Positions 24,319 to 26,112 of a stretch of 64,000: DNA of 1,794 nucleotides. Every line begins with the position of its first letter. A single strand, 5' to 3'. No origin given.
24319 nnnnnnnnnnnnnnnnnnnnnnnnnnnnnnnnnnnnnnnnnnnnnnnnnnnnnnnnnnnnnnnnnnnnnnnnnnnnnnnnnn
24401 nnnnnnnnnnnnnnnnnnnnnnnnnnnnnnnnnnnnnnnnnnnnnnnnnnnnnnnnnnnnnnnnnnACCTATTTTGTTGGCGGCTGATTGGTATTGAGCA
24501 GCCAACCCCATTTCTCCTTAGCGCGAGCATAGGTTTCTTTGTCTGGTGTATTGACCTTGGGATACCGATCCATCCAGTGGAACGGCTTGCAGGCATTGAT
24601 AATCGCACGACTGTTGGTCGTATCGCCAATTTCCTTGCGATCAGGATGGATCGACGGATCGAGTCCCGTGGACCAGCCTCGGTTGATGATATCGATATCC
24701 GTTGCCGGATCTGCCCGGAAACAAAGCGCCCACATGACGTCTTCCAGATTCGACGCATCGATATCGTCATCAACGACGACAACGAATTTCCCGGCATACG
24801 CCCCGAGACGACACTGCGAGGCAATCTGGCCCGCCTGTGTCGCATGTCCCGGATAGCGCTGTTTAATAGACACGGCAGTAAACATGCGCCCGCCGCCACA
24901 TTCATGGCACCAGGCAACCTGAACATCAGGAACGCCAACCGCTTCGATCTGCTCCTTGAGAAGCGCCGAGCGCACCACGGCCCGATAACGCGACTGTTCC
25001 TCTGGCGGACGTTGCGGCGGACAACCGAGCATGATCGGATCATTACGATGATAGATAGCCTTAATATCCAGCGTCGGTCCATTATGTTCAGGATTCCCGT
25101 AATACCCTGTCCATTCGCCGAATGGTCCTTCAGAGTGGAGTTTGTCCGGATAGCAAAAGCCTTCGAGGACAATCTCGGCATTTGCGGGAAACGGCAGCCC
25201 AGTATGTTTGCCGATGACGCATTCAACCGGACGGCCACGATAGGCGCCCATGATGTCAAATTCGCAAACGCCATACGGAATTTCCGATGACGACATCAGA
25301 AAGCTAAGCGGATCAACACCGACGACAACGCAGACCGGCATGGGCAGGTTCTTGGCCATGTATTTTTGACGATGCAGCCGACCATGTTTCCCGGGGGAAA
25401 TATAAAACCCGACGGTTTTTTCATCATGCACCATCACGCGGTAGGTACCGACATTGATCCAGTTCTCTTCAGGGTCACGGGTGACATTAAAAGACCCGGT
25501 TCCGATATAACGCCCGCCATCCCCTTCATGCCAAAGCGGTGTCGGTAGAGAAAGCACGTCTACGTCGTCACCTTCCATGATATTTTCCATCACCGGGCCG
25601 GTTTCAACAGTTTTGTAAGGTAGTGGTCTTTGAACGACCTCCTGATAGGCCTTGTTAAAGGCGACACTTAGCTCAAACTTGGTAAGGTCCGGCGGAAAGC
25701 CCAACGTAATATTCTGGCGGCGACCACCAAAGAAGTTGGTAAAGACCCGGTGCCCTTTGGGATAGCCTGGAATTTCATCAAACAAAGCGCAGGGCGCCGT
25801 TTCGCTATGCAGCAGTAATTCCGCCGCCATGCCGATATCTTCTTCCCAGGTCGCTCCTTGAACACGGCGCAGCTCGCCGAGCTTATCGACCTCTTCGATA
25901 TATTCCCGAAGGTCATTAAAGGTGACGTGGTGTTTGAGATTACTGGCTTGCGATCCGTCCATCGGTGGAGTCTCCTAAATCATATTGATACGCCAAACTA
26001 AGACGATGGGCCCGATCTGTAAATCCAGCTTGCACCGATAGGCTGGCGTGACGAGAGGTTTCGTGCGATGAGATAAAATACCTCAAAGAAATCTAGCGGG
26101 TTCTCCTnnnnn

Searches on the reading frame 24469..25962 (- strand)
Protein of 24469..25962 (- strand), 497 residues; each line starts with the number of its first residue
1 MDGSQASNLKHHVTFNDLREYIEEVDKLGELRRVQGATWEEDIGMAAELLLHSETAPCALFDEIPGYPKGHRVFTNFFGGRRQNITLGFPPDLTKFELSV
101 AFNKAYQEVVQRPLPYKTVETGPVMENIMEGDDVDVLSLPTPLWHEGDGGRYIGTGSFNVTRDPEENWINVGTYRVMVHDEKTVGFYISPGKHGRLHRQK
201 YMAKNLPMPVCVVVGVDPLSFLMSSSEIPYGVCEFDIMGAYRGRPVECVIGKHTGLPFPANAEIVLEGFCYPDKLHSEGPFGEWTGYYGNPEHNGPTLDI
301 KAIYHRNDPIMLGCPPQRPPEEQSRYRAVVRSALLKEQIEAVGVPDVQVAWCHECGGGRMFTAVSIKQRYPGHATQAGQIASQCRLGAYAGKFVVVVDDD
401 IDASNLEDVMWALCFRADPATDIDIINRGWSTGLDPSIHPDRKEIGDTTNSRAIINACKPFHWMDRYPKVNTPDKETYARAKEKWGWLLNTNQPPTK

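Call 13: search_protein_families(library=pfam, proteins=[window:24469-25962:-])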
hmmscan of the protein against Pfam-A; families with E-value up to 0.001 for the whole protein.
window:24469-25962:- (497 aa): 3 families
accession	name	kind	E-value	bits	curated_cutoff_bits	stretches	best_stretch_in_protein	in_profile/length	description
PF01977.22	UbiD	-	1.2e-64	217.7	23.3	1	119-318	3-205/206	3-octaprenyl-4-hydroxybenzoate carboxy-lyase Rift-related domain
PF20696.2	UbiD_C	-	4.5e-28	98.2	24.2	1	329-457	6-127/127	3-octaprenyl-4-hydroxybenzoate carboxy-lyase C-terminal domain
PF20695.2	UbiD_N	-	0.00014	22.3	24.3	1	22-89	1-65/78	3-octaprenyl-4-hydroxybenzoate carboxy-lyase N-terminal domain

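Call 15: search_solved_structures(query=window:24469-25959:-, max_evalue=1e-10)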
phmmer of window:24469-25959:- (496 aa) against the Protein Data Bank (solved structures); distinct sequences matched with E-value up to 1e-10: 40.
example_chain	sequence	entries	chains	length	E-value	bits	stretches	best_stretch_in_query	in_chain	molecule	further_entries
7pda_A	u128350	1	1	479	9.6e-110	371.1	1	13-485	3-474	UbiD family decarboxylase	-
7abo_C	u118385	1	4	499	9.7e-49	169.8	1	17-460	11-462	UbiD-like decarboxylase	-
4ip2_A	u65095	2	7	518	1e-48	169.7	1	17-460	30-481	Aromatic Acid Decarboxylase | PA0254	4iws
7abn_D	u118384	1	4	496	1e-48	169.7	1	50-460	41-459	UbiD-like decarboxylase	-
7ae4_A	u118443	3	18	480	3.1e-47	164.8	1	14-440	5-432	Phenolic acid decarboxylase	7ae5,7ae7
7ney_A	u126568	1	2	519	7.8e-42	147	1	112-422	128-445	Ferulic acid decarboxylase 1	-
7nf0_A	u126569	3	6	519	8.9e-42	146.8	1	112-422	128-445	Ferulic acid decarboxylase 1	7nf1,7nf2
6da6_A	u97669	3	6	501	6.8e-41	143.9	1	17-442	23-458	UbiD-like decarboxylase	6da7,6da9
5m1c_A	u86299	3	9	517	3.7e-39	138.1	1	12-426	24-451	3-octaprenyl-4-hydroxybenzoate carboxy-lyase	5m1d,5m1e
2idb_A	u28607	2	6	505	5.3e-39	137.6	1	13-425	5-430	3-octaprenyl-4-hydroxybenzoate carboxy-lyase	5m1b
6h6x_B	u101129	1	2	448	8.5e-39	137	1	16-438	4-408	3-polyprenyl-4-hydroxybenzoate decarboxylase and related decarboxylases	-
6h6v_A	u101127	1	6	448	7.5e-38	133.9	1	16-438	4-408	3-polyprenyl-4-hydroxybenzoate decarboxylase and related decarboxylases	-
9gqr_A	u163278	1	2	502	4.2e-37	131.4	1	19-422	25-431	decarboxylase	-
8crd_A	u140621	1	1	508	8.4e-37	130.4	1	102-424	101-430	Ferulic acid decarboxylase 1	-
6tie_AAA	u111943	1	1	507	1.5e-36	129.6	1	102-424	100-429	Ferulic acid decarboxylase 1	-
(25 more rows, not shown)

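Call 42: search_protein_families(library=ncbifam, proteins=[window:24469-25962:-], max_evalue=1e-10)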
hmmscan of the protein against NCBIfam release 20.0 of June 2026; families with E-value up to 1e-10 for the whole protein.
window:24469-25962:- (497 aa): 7 families
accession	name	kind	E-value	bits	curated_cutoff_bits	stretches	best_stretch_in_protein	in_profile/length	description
TIGR02724.1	phenyl_P_beta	equivalog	3.7e-90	302.6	468.95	1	17-485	2-466/472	phenylphosphate carboxylase subunit beta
TIGR00148.1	TIGR00148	subfamily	3.4e-79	266.6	244.85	1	18-442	1-426/438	UbiD family decarboxylase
NF041204.1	VdcC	exception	1.8e-76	257.5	650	1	16-464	2-442/467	non-oxidative hydroxyarylic acid decarboxylases subunit C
TIGR03701.1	mena_SCO4490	equivalog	1.8e-57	195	495.9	1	112-435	105-422/433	menaquinone biosynthesis decarboxylase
TIGR02723.1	phenyl_P_alpha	equivalog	1.3e-53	182.3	564.6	1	17-463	9-448/485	phenylphosphate carboxylase subunit alpha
NF041219.1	BagN_FevL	exception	3.8e-49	167.5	1000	1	8-420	10-435/502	bagremycin/ferroverdin biosynthesis UbiD family decarboxylase BagN/FevL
NF008175.0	PRK10922.1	equivalog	1.3e-44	152.6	788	1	14-427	5-431/497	4-hydroxy-3-polyprenylbenzoate decarboxylase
